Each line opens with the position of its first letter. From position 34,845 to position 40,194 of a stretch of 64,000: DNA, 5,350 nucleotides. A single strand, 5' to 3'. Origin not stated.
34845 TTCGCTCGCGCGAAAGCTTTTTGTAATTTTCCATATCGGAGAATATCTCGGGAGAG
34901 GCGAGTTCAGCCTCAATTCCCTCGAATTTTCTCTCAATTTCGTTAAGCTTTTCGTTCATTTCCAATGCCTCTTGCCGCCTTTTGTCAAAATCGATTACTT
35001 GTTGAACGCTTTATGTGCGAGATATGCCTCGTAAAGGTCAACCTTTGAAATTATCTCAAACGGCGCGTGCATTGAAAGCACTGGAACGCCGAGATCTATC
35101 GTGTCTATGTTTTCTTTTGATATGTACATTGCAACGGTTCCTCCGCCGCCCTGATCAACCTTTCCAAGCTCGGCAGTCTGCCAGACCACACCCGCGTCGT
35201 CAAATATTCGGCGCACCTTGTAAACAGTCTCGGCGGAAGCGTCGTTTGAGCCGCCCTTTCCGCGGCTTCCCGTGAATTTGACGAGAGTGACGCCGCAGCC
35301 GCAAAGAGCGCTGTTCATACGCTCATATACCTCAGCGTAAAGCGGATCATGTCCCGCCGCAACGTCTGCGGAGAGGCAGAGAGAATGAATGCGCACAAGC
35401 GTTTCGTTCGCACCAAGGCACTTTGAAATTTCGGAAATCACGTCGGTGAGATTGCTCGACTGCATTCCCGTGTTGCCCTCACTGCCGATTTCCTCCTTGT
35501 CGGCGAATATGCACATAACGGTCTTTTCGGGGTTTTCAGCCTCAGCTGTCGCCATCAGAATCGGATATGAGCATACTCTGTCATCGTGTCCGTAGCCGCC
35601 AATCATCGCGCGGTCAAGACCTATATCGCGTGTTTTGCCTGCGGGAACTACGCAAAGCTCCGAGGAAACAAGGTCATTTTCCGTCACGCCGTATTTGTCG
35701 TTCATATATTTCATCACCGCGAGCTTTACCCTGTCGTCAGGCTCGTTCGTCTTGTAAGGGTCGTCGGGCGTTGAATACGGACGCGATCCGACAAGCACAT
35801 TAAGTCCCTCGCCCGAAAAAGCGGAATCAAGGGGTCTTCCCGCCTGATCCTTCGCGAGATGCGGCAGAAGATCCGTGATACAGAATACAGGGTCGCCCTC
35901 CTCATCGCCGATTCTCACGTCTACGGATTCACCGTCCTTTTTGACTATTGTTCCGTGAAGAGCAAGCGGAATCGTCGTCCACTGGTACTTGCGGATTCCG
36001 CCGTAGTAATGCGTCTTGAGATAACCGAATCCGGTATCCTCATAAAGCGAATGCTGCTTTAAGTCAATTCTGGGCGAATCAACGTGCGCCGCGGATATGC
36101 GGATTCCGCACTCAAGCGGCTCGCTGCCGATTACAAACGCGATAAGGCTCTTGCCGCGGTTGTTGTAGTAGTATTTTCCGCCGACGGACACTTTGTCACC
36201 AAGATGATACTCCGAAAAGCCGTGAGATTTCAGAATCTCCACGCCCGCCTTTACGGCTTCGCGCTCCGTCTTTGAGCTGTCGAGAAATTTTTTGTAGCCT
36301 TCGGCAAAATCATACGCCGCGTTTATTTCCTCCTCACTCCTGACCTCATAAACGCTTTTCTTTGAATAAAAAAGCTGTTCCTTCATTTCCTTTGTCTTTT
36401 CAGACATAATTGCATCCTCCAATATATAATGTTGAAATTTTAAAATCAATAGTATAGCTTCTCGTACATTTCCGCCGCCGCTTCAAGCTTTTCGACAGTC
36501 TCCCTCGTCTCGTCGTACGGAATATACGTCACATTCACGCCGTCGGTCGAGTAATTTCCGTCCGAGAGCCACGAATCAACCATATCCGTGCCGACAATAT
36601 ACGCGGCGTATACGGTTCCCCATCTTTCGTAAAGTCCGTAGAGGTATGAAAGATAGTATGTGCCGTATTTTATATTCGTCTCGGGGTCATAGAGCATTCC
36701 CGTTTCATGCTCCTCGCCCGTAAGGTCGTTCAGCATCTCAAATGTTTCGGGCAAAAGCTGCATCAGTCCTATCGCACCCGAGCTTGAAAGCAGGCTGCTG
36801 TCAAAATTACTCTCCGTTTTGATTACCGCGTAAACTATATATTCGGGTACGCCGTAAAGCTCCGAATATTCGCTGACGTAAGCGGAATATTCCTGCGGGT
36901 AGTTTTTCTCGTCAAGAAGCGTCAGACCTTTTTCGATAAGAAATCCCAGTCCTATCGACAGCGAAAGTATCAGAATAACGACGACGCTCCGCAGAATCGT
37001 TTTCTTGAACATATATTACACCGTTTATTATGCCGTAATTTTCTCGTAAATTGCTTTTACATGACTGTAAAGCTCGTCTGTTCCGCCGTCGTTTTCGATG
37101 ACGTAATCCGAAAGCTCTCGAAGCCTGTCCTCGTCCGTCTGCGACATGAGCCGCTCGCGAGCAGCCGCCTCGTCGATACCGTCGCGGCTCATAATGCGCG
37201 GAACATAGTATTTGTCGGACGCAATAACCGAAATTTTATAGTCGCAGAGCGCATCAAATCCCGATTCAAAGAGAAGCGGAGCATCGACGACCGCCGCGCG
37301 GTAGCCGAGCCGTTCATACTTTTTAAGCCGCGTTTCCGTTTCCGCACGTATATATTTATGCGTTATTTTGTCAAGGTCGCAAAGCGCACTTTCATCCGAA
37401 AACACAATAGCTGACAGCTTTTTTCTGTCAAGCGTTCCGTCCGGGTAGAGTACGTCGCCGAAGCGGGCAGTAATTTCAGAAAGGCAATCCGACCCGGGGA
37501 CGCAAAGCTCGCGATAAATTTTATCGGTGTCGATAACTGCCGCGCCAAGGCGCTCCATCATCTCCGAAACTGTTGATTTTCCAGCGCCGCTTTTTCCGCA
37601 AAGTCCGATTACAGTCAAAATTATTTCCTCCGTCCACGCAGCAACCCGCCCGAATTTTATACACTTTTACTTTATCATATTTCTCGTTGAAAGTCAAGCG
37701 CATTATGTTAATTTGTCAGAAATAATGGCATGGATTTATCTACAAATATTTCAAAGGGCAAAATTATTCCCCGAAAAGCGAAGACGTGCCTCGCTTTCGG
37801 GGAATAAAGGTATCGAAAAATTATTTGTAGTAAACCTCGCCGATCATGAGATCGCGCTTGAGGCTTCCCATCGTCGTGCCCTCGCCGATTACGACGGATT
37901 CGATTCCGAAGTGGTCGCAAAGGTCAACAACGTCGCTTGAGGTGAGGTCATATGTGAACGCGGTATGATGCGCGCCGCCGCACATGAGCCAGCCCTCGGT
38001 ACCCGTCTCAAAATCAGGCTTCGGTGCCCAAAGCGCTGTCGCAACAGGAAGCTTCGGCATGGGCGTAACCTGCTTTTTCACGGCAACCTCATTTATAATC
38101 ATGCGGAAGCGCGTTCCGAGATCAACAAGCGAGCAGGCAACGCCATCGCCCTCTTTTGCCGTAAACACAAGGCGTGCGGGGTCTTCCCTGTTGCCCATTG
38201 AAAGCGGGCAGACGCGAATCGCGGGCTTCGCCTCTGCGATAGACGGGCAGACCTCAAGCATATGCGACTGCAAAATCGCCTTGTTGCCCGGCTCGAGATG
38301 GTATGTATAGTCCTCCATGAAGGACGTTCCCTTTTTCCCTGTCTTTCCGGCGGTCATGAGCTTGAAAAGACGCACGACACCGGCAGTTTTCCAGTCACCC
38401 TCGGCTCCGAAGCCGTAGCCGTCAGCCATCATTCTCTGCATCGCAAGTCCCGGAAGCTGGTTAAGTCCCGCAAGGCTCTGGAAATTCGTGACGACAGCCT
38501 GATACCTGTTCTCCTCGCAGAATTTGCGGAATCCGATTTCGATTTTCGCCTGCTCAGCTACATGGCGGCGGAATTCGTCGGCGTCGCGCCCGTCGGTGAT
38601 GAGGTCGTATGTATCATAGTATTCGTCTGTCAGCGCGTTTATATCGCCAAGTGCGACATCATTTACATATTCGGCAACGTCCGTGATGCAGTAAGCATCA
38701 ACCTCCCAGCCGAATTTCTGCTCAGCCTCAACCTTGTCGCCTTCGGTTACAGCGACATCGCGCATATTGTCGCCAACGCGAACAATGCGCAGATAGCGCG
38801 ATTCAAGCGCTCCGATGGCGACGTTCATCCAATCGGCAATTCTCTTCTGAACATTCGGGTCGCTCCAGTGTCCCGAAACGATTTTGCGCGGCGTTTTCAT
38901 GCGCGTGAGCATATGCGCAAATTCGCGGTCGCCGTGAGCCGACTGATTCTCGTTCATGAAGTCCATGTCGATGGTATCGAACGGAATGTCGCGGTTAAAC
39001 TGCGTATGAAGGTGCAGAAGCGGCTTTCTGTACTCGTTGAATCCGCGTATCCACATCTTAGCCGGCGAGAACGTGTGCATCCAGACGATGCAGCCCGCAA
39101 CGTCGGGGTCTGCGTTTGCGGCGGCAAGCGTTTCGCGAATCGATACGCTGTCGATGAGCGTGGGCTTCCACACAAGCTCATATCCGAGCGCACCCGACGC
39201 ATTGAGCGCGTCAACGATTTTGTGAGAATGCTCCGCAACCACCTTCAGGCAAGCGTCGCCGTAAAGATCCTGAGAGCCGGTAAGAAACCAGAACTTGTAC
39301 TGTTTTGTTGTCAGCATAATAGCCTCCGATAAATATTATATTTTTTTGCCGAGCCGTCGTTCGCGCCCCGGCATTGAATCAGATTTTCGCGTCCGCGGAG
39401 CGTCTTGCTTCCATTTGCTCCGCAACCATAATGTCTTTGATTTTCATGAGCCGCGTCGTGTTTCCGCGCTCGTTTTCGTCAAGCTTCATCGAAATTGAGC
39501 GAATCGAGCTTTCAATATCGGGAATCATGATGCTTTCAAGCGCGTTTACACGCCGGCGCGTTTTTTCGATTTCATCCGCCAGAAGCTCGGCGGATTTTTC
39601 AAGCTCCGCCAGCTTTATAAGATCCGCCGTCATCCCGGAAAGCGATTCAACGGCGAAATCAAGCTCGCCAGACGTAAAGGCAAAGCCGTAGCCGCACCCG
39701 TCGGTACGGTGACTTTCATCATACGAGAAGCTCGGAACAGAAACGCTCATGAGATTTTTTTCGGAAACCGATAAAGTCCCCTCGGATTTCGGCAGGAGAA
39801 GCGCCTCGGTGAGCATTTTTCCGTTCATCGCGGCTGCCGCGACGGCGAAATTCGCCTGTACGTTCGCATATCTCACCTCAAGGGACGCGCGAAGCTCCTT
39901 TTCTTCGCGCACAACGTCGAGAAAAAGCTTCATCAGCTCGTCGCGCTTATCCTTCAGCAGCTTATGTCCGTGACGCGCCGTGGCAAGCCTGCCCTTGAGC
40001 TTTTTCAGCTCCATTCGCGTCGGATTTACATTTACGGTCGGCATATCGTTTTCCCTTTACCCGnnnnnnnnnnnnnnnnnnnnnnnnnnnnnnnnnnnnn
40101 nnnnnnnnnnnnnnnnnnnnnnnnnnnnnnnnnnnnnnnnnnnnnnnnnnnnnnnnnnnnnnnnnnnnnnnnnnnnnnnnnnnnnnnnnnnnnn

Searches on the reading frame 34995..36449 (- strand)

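Call 78: search_protein_families(library=pfam, proteins=[window:34995-36449:-], max_evalue=0.00001)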
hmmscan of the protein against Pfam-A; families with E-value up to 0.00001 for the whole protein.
window:34995-36449:- (484 aa): 1 family
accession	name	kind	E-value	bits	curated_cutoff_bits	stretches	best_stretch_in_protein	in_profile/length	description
PF02127.20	Peptidase_M18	-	9.8e-88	295.3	24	1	55-482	1-431/432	Aminopeptidase I zinc metalloprotease (M18)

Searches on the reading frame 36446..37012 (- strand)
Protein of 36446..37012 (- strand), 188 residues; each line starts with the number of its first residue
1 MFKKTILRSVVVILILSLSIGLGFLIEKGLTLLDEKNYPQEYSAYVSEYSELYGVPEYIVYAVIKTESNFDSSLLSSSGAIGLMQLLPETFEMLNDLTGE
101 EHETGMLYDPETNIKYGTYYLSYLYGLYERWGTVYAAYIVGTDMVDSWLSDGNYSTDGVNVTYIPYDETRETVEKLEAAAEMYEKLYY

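Call 78: search_protein_families(library=pfam, proteins=[window:36446-37012:-], max_evalue=0.00001)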
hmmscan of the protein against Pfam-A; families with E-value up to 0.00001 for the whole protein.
window:36446-37012:- (188 aa): 1 family
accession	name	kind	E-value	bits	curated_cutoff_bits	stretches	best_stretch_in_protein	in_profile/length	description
PF01464.25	SLT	-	1.5e-24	86.2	21.3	1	45-150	2-106/117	Transglycosylase SLT domain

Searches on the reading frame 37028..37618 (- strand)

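Call 78: search_protein_families(library=pfam, proteins=[window:37028-37618:-], max_evalue=0.00001)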
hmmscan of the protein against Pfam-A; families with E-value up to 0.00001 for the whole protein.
window:37028-37618:- (196 aa): 2 families
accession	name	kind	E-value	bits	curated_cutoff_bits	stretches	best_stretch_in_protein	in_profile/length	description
PF01121.26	CoaE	-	3.5e-42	144.5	27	1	3-181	2-179/180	Dephospho-CoA kinase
PF13671.12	AAA_33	-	4.1e-07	30.8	27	1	3-123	1-87/143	AAA domain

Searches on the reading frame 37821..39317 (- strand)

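Call 78: search_protein_families(library=pfam, proteins=[window:37821-39317:-], max_evalue=0.00001)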
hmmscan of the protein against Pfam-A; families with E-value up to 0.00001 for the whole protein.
window:37821-39317:- (498 aa): 3 families
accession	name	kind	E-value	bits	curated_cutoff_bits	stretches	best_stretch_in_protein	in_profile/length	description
PF02610.21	AraA_N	-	1.5e-76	256.2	24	1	7-173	1-167/168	L-arabinose isomerase N-terminal domain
PF11762.14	Arabinose_Iso_C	-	1.4e-60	203.6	25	1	330-473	1-144/144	L-arabinose isomerase C-terminal domain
PF24856.1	AraA_central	-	7.2e-60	202.2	24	1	177-324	1-148/148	L-arabinose isomerase central domain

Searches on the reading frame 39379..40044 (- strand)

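Call 78: search_protein_families(library=pfam, proteins=[window:39379-40044:-], max_evalue=0.00001)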
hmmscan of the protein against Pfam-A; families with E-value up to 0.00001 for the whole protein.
window:39379-40044:- (221 aa): 1 family
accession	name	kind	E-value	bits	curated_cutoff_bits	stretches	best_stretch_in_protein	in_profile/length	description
PF01813.22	ATP-synt_D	-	3.5e-56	190.6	25.7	1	12-204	1-196/196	ATP synthase subunit D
